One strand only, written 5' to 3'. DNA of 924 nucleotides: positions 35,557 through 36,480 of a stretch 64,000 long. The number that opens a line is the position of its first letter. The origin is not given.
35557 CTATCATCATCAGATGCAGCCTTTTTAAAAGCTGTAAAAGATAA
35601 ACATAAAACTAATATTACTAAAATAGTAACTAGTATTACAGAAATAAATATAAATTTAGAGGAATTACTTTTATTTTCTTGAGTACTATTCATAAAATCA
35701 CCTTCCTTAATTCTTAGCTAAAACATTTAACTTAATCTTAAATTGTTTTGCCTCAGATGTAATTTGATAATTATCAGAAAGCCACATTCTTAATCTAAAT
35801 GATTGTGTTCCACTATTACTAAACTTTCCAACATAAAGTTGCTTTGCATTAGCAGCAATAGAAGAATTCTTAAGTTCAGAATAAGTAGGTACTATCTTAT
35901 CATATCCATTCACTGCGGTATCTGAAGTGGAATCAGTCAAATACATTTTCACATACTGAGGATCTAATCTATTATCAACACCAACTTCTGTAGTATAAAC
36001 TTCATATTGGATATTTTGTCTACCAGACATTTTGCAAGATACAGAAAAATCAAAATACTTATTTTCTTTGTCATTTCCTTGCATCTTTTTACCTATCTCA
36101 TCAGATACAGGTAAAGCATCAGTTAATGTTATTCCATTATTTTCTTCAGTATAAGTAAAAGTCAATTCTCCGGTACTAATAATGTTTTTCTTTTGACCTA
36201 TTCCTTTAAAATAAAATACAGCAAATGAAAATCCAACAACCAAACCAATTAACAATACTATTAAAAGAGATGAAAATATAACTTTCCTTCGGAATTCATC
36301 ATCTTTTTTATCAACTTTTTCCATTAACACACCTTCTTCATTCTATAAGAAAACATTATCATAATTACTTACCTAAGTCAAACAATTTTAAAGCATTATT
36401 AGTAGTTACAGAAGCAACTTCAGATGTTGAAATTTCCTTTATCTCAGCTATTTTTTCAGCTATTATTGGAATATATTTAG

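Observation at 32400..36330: SipW-like archaeal-type signal peptidase with three tandem paralogous anchored proteins, inserted between tatD and ksgA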

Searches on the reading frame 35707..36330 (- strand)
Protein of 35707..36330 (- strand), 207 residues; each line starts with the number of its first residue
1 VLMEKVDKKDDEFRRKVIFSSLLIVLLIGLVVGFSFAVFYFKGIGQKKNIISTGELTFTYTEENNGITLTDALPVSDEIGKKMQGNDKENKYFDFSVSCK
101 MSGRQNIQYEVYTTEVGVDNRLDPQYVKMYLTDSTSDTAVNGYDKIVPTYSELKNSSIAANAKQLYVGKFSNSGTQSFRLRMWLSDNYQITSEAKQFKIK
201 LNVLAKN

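Call 3: search_protein_families(library=pfam, proteins=[window:35707-36330:-], max_evalue=1)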
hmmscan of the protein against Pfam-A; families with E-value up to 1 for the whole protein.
window:35707-36330:- (207 aa): 1 family
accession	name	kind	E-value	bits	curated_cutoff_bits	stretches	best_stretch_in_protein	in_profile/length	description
PF03672.18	UPF0154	-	0.38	11.1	27.1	1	23-42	2-21/60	Uncharacterised protein family (UPF0154)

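Call 4: search_protein_families(library=ncbifam, proteins=[window:35707-36330:-], max_evalue=1)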
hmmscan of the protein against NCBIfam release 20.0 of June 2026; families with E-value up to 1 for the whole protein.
window:35707-36330:- (207 aa): 2 families
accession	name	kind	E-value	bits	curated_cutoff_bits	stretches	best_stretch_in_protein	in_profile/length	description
NF046001.1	SecDF_plasm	equivalog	3.4e-05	22.1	500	1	16-135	541-662/878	protein translocase subunit SecDF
NF037998.2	RND_1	equivalog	0.0013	16.5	400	1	17-176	757-910/1237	protein translocase SecDF, variant type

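Call 8: find_homologous_proteins(query=window:35707-36330:-, max_evalue=0.001)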
Query window:35707-36330:- (207 aa): 34 proteins with E <= 0.001 among 204 candidates.
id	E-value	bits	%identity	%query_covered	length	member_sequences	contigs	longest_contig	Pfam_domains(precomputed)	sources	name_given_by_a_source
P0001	7.5e-127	439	99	99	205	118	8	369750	-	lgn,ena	-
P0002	3.9e-96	338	75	99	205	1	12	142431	-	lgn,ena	-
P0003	9.7e-88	311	68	98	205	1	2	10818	-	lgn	-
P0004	1.7e-86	307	74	73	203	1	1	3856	-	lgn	-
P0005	3.3e-75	270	60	98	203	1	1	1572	-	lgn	-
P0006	3.2e-73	264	59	98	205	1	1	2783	-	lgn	-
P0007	2.5e-69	251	58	97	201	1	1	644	-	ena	-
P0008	2.1e-63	232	53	99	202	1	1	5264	-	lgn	-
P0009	2.5e-63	231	56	92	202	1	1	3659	-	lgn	-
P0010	4.5e-63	231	51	98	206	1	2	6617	-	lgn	-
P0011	8.2e-63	230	55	92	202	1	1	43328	-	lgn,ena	-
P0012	2.6e-62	228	52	96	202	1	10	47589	-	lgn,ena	-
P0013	2.6e-62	228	74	71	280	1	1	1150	PF13175.13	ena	-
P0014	3.0e-62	228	52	96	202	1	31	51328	-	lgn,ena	-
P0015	3.3e-62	228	55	91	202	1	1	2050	-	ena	-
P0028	2.9e-58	215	53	85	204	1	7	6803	-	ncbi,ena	-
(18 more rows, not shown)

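Call 12: find_related_loci(query=A2, collection=genome_contigs, flank=8000)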
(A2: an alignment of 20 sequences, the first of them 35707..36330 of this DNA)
Query A2 (207 aa) in genome_contigs; peptide patterns used: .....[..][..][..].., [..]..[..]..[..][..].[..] (x = any residue, [..] = any of these).
126 stretches matched a pattern; 84 encode a relative of the query (tblastn E <= 1e-3); the best 80 are kept; 79 distinct loci.
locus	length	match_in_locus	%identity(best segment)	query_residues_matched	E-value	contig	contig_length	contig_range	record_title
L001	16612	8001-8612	52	1-205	2e-67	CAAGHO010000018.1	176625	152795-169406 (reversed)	MAG TPA_asm: Bacilli bacterium, isolate HGM10839, WGS project CAAGHO010000000 data, contig: SRS476276_12_k119_66831, who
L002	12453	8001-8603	50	5-205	1e-60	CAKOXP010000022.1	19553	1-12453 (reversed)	MAG: uncultured Bacilli bacterium isolate REFINED_METABAT215_TOP10_CONTIGS_1500_ASSEMBLY_K77_MERGED__Hadza_MoBio_C-REDO_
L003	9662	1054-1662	50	2-207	1e-60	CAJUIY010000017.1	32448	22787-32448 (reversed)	MAG TPA_asm: uncultured Bacilli bacterium isolate MGBC143456 genome assembly, contig: MGBC143456.17, whole genome shotgu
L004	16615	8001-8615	48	3-207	1e-54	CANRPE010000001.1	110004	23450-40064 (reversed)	MAG: uncultured Bacilli bacterium isolate Lapin-018__bin61 genome assembly, contig: Lapin-018__NODE_128_length_110004_co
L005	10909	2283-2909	40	1-205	5e-52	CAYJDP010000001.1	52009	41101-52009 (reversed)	MAG TPA_asm: uncultured Muribaculaceae bacterium isolate ERP123703_co1_219 genome assembly, contig: NODE_591_length_5200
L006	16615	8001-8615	41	5-205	2e-50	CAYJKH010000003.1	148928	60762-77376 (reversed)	MAG TPA_asm: uncultured Muribaculaceae bacterium isolate ERP123703_co5_3 genome assembly, contig: NODE_21_length_148928_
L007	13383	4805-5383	40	11-203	1e-43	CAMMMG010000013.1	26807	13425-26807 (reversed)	MAG: uncultured Tenericutes bacterium isolate ERR4835866_bin.4_MetaWRAP_v1.1_MAG genome assembly, contig: NODE_701_lengt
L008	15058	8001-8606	37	2-203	2e-42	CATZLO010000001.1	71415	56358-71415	MAG TPA_asm: uncultured Bacilli bacterium isolate ERR9578272_bin.30_MetaWRAP_v1.3_MAG genome assembly, contig: ERZ185339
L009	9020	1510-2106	38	8-203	7e-42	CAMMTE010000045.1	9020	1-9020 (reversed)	MAG: uncultured Tenericutes bacterium isolate ERR4835846_bin.32_MetaWRAP_v1.1_MAG genome assembly, contig: NODE_2753_len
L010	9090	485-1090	41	3-203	6e-42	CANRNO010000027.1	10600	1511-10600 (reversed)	MAG: uncultured Bacilli bacterium isolate Lapin-020__bin61 genome assembly, contig: Lapin-020__NODE_9169_length_10600_co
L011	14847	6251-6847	38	8-203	3e-41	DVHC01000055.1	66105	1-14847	MAG TPA_asm: Candidatus Onthousia excrementipullorum isolate CHK184-20233 CHK184__C174995_L66105_ERR3414579, whole genom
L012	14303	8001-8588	40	11-205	2e-40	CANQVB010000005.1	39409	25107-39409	MAG: uncultured Bacilli bacterium isolate Lapin-033__bin34 genome assembly, contig: Lapin-033__NODE_757_length_39409_cov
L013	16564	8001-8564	40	14-203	1e-40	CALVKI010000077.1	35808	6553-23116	MAG: uncultured Bacilli bacterium isolate E13__bin56 genome assembly, contig: E13__k127_2440086, whole genome shotgun se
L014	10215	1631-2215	37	9-203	6e-40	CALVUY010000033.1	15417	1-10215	MAG: uncultured Bacilli bacterium isolate BRZ_EQ__bin120 genome assembly, contig: BRZ_EQ__NODE_5815_length_15417_cov_8.9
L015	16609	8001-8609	40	8-206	1e-39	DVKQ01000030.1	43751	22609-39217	MAG TPA_asm: Candidatus Onthousia faecipullorum isolate CHK195-26880 CHK195__C108665_L43751_ERR3414590, whole genome sho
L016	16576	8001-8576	39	4-189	6e-39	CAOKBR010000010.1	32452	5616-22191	MAG TPA_asm: uncultured Tenericutes bacterium isolate SRR15604613_bin.59_metawrap_v1.3_MAG genome assembly, contig: NODE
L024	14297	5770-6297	44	33-203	5e-42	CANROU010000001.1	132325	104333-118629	MAG: uncultured Bacilli bacterium isolate Lapin-019__bin48 genome assembly, contig: Lapin-019__NODE_35_length_132325_cov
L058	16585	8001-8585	35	8-203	1e-29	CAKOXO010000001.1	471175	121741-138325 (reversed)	MAG: uncultured Bacilli bacterium isolate REFINED_METABAT215_TOP10_CONTIGS_1500_ASSEMBLY_K77_MERGED__Hadza_MoBio_hadza-E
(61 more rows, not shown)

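Call 13: predict_structure(alignment_id=A2)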
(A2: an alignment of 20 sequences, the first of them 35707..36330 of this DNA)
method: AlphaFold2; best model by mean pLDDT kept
length: 207 residues; sequences in the alignment: 20
mean_pLDDT: 76.2   pTM: 0.64
mean pLDDT of the five models: 76.2, 75.6, 69.7, 68.0, 65.6
residues with pLDDT >= 90: 30; 70-90: 121; 50-70: 38; < 50: 18
segments of 3 or more residues with pLDDT < 50: 1-7, 42-48, 86-88
pLDDT, mean of each block of 10 residues (from residue 1): 46 73 83 68 47 55 61 79 61 81 80 89 91 83 84 91 91 88 87 84 80
secondary structure, 60 per line:
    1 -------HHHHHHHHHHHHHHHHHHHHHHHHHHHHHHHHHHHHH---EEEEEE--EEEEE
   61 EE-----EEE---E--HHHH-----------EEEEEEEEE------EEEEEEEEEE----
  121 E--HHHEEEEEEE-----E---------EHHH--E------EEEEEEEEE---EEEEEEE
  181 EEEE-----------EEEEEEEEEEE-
elements in order: H8-44 E48-53 E56-62 E68-70 H77-80 E92-100 E107-116 E127-133 E162-170 E174-184 E196-206

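Call 15: search_protein_representatives(alignment_id=A2)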
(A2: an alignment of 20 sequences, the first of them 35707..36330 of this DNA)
Query: 20 sequences, 205 profile positions. Proteins with E-value up to 0.001 (for the whole library): 4466; up to 1e-10: 1838; up to 1e-30: 288. The best 150 are listed.
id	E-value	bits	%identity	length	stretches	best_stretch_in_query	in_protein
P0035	4.8e-68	245.4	-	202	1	10-205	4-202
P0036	4.0e-65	235.8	-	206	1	7-204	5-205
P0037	3.7e-60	219.6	-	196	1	10-203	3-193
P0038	2.4e-59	216.9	-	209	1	6-204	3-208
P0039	5.6e-57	209.2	-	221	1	1-204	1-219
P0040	6.2e-55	202.5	-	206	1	5-203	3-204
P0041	5.2e-54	199.5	-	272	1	8-203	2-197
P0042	6.4e-54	199.2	-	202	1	9-204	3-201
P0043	4.5e-53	196.5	-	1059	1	3-203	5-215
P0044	2.6e-52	194.0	-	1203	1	12-203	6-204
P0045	4.8e-52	193.1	-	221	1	3-202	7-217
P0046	8.7e-52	192.3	-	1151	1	9-203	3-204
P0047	1.1e-51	191.9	-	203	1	10-203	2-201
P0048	1.7e-51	191.3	-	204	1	4-204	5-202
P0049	9.9e-51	188.8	-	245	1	4-204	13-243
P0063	4.6e-47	176.8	-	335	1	7-204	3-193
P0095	1.2e-42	162.4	-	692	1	11-204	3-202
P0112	8.3e-41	156.4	-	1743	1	11-204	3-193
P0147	5.6e-39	150.4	-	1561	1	10-203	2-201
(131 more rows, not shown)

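Call 18: fold_search(model_id=the predicted structure, library=pdb)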
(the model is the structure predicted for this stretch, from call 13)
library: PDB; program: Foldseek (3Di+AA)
matches with E <= 10: 939; with E <= 0.001: 0
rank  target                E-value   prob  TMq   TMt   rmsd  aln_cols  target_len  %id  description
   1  8zqf                  1.9e-03  0.84  0.25  0.26  10.6       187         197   12  Crystal structure of a novel alginate-binding carbohydrate binding module (released 2024-06-12)
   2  3nru_D                3.1e-03  0.72  0.22  0.26   9.9       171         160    8  Ligand binding domain of EPHA7 (released 2010-12-08)
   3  6z9c                  4.3e-03  0.69  0.18  0.15  16.9       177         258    8  Structure of human POLDIP2, a multifaceted adaptor protein in metabolism and genome stability (released 2020-06-17)
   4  3ac0_D                4.6e-03  0.57  0.21  0.08  10.8       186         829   10  Crystal structure of Beta-glucosidase from Kluyveromyces marxianus in complex with glucose (released 2010-08-11)
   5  8ad2_A                5.1e-03  0.63  0.24  0.28   9.8       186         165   12  Tobacco lectin Nictaba in complex with triacetylchitotriose (released 2023-01-18)
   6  4lee_A                5.4e-03  0.21  0.16  0.13  15.0       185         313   10  Structure of the Als3 adhesin from Candida albicans, residues 1-313 (mature sequence), triple mutant in the binding ca (released 2014-05-14)
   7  8dwv_H                5.7e-03  0.60  0.19  0.13  18.2       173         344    7  Full-length wild type SPOP (released 2023-01-18)
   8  5wtb_A                6.0e-03  0.57  0.22  0.17  12.4       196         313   11  Complex Structure of Staphylococcus aureus SdrE with human complement factor H (released 2017-07-19)
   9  9vak_A                6.8e-03  0.57  0.24  0.28  11.3       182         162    9  Carbohydrate-binding module 32 of LnbB from Bifidobacterium bifidum, LNB complex (released 2025-08-13)
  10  2xvk                  7.2e-03  0.54  0.22  0.07  10.9       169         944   12  crystal structure of alpha-xylosidase (GH31) from Cellvibrio japonicus in complex with 5-fluoro-alpha-D-xylopyranosyl fl (released 2011-04-13)
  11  3abz_D                8.0e-03  0.72  0.21  0.07   9.1       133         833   10  Crystal structure of Se-Met labeled Beta-glucosidase from Kluyveromyces marxianus (released 2010-08-11)
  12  7knc                  8.0e-03  0.25  0.19  0.06  15.2       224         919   11  Crystal structure of the GH31 alpha-xylosidase (Xac1773) from Xanthomonas citri (released 2021-05-26)
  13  5iqm_A                8.5e-03  0.91  0.24  0.33   6.7       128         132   11  Crystal structure of the E. coli type 1 pilus subunit FimG (engineered variant with substitution Q134E; N-terminal Fim (released 2016-07-06)
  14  4b5z                  9.0e-03  0.57  0.23  0.17  14.9       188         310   11  Structure of the apo-rFnBPA(189-505) from Staphylococcus aureus (released 2013-10-09)
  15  4itc                  9.0e-03  0.44  0.23  0.26  12.6       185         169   10  Crystal Structure Analysis of the K1 Cleaved Adhesin domain of Lys-gingipain (Kgp) from Porphyromonas gingivalis W83 (released 2013-09-25)
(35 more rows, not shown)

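Call 19: search_solved_structures(query=A2, max_evalue=10, show_alignments=3)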
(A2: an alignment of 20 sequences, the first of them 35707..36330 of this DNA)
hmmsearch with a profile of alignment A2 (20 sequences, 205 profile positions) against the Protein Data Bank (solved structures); distinct sequences matched with E-value up to 10: 6.
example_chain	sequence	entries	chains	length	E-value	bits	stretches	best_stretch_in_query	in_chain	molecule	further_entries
6wvg_A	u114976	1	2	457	0.061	16.4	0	12-52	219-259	Green fluorescent protein, Leukocyte surface antigen CD53 chimera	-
2lk9_A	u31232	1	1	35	0.25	14.4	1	12-44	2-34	Bone marrow stromal antigen 2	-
6eri_BF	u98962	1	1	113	0.36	13.8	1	22-78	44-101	30S ribosomal protein S6 alpha, chloroplastic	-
5x8p_f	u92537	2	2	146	0.7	12.9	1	23-78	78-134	30S ribosomal protein S6 alpha, chloroplastic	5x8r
4v61_AF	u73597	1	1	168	0.94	12.5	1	24-78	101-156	Ribosomal Protein S6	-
5mmj_f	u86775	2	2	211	1.5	11.9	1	24-77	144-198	plastid ribosomal protein bS6c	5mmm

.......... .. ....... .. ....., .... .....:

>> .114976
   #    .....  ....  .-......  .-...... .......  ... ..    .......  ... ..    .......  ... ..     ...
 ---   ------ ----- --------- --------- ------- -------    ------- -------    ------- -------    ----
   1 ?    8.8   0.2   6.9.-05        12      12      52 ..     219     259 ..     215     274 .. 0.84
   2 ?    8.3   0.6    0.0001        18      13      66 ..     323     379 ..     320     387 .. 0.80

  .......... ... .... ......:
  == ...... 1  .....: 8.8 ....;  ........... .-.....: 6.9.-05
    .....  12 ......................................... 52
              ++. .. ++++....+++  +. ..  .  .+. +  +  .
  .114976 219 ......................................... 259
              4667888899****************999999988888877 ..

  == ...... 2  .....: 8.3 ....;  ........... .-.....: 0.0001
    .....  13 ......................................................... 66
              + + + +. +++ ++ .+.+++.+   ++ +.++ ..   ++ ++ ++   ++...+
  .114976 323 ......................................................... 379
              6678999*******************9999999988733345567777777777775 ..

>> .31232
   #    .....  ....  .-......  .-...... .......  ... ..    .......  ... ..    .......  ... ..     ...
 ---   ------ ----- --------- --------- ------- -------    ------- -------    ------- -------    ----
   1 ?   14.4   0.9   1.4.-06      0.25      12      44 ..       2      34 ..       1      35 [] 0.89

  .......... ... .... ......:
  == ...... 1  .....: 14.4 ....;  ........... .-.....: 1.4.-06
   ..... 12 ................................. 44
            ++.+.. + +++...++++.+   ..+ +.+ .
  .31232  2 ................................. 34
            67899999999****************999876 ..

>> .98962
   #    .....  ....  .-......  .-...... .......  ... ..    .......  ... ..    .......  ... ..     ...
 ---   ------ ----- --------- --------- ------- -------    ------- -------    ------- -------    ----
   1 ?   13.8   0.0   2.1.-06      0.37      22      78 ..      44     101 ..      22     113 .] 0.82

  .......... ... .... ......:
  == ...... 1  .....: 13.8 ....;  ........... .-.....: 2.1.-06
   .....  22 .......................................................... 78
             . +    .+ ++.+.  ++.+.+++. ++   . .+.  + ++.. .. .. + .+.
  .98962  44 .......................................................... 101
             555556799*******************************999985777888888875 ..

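Call 30: search_protein_families(library=pfam, alignment_id=A4, max_evalue=0.001)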
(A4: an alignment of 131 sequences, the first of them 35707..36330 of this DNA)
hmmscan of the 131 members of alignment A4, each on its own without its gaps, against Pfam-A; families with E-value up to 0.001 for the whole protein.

A. member 1, window:35707-36330:- (207 aa): 0 families

B. families by the number of members that match (of 131 scanned): 23 families
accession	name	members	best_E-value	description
PF02368.24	Big_2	6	6.6e-47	Bacterial Ig-like domain (group 2)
PF19789.6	DUF6273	6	2e-09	Domain of unknown function (DUF6273)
PF13306.12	LRR_5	4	5.1e-27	BspA type Leucine rich repeat region (6 copies)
PF03382.20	DUF285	3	1.4e-63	Mycoplasma protein of unknown function, DUF285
PF09479.16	Flg_new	3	8.7e-58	Listeria-Bacteroides repeat domain (List_Bact_rpt)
PF12810.13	ALK_LTK_GRD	3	3.8e-47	ALK/LTK, Glycine-rich domain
PF13855.12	LRR_8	2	2.1e-08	Leucine rich repeat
PF12733.13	Cadherin-like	2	5.8e-06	Cadherin-like beta sandwich domain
PF24758.1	LRR_At5g56370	2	5.3e-05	FBD-associated F-box protein At5g56370, LRR repeats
PF13385.13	Laminin_G_3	1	4.2e-15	Concanavalin A-like lectin/glucanases superfamily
PF01476.26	LysM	1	5.9e-14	LysM domain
PF12799.13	LRR_4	1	1.6e-09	Leucine Rich repeats (2 copies)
PF00754.31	F5_F8_type_C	1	1.1e-08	F5/8 type C domain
PF23473.1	LysM3_LYK4_5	1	3.6e-06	LYK4/5 LysM3 domain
PF22359.2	Big-like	1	4.5e-06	Bacterial Ig-like domain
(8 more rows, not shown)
